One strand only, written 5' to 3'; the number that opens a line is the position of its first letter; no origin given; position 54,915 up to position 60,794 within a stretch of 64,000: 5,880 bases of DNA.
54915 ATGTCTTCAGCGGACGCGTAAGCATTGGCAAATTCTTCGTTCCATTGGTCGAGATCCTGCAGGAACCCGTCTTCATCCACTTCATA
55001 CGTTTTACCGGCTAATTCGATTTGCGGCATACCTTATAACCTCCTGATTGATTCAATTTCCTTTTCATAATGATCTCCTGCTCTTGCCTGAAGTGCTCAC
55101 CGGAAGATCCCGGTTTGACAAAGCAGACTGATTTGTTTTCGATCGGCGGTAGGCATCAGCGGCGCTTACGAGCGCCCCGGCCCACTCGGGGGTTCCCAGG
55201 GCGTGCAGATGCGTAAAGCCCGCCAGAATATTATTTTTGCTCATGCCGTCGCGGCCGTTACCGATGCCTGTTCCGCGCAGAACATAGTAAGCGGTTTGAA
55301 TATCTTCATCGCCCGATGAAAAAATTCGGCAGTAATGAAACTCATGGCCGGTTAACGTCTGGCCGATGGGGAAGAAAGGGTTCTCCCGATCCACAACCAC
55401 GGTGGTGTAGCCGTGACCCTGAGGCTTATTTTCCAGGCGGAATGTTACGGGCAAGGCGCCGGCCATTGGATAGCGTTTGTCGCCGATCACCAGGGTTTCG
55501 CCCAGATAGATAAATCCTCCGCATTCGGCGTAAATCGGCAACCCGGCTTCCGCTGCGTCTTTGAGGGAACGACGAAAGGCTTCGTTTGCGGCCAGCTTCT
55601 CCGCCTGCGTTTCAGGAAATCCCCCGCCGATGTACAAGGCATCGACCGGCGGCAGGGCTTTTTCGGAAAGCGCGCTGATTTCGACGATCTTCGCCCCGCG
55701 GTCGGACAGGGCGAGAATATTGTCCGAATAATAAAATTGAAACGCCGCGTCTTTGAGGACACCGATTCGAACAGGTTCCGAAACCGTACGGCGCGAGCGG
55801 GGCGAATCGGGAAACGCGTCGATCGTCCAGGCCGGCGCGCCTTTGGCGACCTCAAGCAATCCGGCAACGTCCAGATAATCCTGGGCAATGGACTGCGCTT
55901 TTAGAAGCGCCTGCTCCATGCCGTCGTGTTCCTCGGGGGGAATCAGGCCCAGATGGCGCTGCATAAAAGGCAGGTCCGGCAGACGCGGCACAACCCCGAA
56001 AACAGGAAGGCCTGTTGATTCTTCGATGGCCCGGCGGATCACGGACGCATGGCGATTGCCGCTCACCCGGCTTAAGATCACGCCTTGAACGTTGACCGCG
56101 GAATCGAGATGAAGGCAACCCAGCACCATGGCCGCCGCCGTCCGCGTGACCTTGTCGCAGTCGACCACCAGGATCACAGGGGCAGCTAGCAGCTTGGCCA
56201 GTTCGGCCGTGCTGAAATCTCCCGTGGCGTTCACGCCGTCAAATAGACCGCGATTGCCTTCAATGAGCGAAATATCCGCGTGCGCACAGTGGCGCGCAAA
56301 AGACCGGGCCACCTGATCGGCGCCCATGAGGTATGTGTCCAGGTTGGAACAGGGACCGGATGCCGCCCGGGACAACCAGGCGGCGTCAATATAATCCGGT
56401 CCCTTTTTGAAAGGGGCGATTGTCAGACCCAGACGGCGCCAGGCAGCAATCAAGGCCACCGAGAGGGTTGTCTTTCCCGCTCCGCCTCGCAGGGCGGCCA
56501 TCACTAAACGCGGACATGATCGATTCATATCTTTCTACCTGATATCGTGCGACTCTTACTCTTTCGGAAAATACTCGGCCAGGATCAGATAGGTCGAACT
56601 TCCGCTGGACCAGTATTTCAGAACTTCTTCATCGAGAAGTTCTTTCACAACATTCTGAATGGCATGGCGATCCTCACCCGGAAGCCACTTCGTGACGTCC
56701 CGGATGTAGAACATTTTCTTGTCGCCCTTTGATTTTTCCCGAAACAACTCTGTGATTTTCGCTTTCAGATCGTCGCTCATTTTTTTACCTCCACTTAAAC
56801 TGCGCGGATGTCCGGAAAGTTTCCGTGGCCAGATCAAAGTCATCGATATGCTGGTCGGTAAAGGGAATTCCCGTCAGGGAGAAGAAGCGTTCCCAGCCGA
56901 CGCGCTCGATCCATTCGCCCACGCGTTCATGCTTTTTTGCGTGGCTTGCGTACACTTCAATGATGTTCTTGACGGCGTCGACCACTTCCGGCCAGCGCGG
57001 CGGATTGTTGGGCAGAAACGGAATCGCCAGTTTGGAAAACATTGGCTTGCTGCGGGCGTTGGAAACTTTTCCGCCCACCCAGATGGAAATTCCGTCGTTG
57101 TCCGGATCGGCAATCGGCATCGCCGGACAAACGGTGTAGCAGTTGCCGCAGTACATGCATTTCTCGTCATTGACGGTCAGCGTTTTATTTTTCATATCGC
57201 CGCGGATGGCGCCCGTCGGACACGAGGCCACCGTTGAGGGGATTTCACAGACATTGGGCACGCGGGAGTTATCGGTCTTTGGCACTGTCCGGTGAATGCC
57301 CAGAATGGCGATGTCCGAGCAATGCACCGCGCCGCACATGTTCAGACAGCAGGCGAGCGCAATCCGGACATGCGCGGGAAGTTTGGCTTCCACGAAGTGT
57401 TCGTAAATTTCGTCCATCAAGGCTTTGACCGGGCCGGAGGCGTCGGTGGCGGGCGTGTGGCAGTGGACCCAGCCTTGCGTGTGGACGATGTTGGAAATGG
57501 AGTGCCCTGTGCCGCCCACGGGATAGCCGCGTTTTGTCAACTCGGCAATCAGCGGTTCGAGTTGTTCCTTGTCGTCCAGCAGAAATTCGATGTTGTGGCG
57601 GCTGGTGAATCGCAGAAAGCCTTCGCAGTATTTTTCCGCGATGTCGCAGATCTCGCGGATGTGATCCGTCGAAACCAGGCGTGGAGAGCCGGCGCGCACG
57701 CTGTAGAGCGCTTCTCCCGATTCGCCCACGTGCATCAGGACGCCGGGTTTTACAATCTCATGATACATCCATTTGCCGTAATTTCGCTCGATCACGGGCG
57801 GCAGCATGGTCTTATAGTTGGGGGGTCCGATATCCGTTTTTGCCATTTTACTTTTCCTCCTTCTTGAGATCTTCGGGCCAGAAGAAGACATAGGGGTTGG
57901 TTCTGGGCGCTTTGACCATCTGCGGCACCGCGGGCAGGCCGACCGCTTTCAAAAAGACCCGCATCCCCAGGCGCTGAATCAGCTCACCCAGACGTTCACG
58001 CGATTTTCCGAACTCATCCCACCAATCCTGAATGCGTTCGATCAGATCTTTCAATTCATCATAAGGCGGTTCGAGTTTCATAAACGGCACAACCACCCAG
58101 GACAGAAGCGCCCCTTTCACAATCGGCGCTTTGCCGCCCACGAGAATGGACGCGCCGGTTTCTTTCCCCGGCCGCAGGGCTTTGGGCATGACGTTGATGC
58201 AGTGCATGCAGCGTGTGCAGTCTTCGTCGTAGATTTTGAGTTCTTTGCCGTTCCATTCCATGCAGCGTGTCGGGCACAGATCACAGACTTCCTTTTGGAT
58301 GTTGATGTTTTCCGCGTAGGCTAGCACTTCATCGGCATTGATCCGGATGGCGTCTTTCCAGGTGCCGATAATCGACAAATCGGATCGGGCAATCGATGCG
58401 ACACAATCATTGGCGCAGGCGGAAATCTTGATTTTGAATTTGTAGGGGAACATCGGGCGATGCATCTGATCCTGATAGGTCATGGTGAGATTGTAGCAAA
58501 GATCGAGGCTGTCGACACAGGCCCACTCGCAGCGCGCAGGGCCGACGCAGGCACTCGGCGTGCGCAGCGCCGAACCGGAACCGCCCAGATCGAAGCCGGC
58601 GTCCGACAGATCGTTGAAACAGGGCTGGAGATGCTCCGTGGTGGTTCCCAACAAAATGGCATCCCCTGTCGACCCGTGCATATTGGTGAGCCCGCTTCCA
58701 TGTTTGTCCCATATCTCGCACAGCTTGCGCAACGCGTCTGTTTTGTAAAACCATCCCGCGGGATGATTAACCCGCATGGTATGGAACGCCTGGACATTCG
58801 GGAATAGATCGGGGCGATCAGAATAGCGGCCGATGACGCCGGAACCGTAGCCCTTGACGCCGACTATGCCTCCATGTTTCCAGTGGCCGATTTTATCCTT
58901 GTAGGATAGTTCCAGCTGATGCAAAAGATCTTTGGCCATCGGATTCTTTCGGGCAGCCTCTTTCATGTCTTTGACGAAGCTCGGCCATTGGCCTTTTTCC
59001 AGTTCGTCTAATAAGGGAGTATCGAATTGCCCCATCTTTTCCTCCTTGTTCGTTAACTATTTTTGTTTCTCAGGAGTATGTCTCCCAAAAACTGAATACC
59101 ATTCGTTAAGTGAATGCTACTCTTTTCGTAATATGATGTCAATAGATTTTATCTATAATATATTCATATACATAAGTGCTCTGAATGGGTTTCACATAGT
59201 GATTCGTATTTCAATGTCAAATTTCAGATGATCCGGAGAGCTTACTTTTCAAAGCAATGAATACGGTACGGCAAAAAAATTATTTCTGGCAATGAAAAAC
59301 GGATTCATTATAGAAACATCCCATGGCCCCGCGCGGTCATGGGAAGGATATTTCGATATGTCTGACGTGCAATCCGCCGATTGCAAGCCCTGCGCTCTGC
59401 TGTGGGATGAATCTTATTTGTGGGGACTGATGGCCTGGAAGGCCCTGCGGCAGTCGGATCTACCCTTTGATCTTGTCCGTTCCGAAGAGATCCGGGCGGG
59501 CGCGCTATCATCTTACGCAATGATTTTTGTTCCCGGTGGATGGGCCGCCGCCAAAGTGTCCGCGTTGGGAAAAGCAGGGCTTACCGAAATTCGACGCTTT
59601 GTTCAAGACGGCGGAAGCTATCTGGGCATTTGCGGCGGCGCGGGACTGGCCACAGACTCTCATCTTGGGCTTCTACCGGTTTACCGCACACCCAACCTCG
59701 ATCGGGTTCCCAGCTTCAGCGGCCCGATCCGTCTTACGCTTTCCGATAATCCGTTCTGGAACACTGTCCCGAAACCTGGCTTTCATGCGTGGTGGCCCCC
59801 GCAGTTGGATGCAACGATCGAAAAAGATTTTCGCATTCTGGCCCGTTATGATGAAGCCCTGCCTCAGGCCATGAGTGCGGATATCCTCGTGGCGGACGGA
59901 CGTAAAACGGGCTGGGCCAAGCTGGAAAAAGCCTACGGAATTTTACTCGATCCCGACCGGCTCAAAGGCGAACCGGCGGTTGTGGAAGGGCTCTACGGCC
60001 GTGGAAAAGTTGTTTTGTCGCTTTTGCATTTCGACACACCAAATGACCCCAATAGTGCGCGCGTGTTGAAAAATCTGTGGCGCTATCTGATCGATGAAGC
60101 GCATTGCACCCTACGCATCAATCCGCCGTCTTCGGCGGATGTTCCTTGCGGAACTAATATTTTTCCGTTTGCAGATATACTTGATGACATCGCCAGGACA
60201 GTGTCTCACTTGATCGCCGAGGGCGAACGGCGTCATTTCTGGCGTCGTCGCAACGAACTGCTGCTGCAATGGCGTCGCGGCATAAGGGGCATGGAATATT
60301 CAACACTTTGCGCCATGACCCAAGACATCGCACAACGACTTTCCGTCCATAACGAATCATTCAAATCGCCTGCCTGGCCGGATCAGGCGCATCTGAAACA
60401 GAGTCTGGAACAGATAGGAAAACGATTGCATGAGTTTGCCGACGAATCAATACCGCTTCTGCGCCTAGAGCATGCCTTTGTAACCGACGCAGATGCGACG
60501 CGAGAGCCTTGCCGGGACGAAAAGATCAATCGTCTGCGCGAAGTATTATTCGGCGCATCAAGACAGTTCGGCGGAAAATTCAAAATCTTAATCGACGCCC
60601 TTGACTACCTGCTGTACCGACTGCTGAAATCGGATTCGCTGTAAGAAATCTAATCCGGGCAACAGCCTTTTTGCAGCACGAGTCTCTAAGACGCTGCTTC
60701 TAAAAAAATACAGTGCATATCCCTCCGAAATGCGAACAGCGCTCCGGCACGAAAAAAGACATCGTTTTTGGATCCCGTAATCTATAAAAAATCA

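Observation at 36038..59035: Candidate new system: a complete dsr operon continuous with an Xsc/AckA organosulfonate-desulfonation module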

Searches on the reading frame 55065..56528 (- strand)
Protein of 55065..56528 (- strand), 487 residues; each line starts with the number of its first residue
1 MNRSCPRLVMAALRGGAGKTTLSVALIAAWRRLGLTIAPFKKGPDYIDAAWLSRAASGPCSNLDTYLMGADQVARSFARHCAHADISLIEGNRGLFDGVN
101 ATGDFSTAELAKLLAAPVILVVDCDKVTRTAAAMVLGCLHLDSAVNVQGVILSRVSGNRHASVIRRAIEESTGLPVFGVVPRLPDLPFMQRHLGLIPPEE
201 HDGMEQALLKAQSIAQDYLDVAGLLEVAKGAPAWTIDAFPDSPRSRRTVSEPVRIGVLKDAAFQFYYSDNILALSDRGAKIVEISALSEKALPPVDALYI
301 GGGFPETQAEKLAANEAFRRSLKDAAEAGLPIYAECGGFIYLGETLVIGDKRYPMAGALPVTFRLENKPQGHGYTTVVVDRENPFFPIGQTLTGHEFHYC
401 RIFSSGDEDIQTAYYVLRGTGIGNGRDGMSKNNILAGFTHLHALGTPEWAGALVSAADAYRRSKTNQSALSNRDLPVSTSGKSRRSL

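Call 3: search_protein_families(library=pfam, proteins=[window:55065-56528:-])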
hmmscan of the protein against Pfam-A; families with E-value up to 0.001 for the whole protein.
window:55065-56528:- (487 aa): 3 families
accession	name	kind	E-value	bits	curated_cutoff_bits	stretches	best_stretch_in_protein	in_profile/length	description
PF07685.20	GATase_3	-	3.9e-38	131.5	27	1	254-445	1-193/196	CobB/CobQ-like glutamine amidotransferase domain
PF01656.29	CbiA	-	8.7e-17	61.7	25.4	1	9-187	2-116/125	CobQ/CobB/MinD/ParA nucleotide binding domain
PF13500.12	AAA_26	-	4e-15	56.7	27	1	81-186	96-194/198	AAA domain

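Call 76: search_protein_families(library=ncbifam, max_evalue=1e-10, proteins=[window:55065-56528:-])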
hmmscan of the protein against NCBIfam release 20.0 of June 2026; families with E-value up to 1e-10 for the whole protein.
window:55065-56528:- (487 aa): 6 families
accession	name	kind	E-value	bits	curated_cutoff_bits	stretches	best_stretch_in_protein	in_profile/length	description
NF002204.1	PRK01077.1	equivalog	1.8e-127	425.7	254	1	5-442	1-419/420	cobyrinic acid a,c-diamide synthase CobB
NF033195.1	F430_CfbB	exception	2.1e-123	412.5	560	1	7-454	1-450/451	Ni-sirohydrochlorin a,c-diamide synthase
TIGR00379.1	cobB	subfamily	6e-123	411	261.4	1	7-456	1-446/449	cobyrinic/hydrogenobyrinic acid a,c-diamide synthase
NF053748.1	bifunc_CobBC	exception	4.3e-99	332.9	950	1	6-470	2-456/797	bifunctional hydrogenobyrinic acid a,c-diamide synthase/histidinol phosphate aminotransferase CobBC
NF010471.0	PRK13896.1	equivalog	7.3e-75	252.6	693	1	8-443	4-421/433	cobyrinic acid a,c-diamide synthase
NF001989.1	PRK00784.1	equivalog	1.5e-14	53.5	273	0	70-185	110-227/480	cobyric acid synthase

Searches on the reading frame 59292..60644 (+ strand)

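Call 23: search_protein_families(library=pfam, max_evalue=0.000001, proteins=[window:59292-60644:+])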
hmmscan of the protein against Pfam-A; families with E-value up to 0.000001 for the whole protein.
window:59292-60644:+ (450 aa): 1 family
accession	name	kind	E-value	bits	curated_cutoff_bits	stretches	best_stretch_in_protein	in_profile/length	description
PF09825.15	BPL_N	-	1.2e-08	34.7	24.2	1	74-120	49-95/283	Biotin-protein ligase, N terminal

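Call 77: search_protein_families(library=pfam, max_evalue=1, proteins=[window:59292-60644:+])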
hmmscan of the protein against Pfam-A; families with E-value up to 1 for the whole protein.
window:59292-60644:+ (450 aa): 4 families
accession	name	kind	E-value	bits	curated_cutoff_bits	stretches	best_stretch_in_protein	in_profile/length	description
PF09825.15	BPL_N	-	1.2e-08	34.7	24.2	1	74-120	49-95/283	Biotin-protein ligase, N terminal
PF07685.20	GATase_3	-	0.0062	16.6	27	1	68-116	33-84/196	CobB/CobQ-like glutamine amidotransferase domain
PF06188.17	HrpE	-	0.057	13.7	23.5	0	303-344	53-97/191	HrpE/YscL/FliH and V-type ATPase subunit E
PF01965.30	DJ-1_PfpI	-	0.3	11.3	26.6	1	73-117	60-104/165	DJ-1/PfpI family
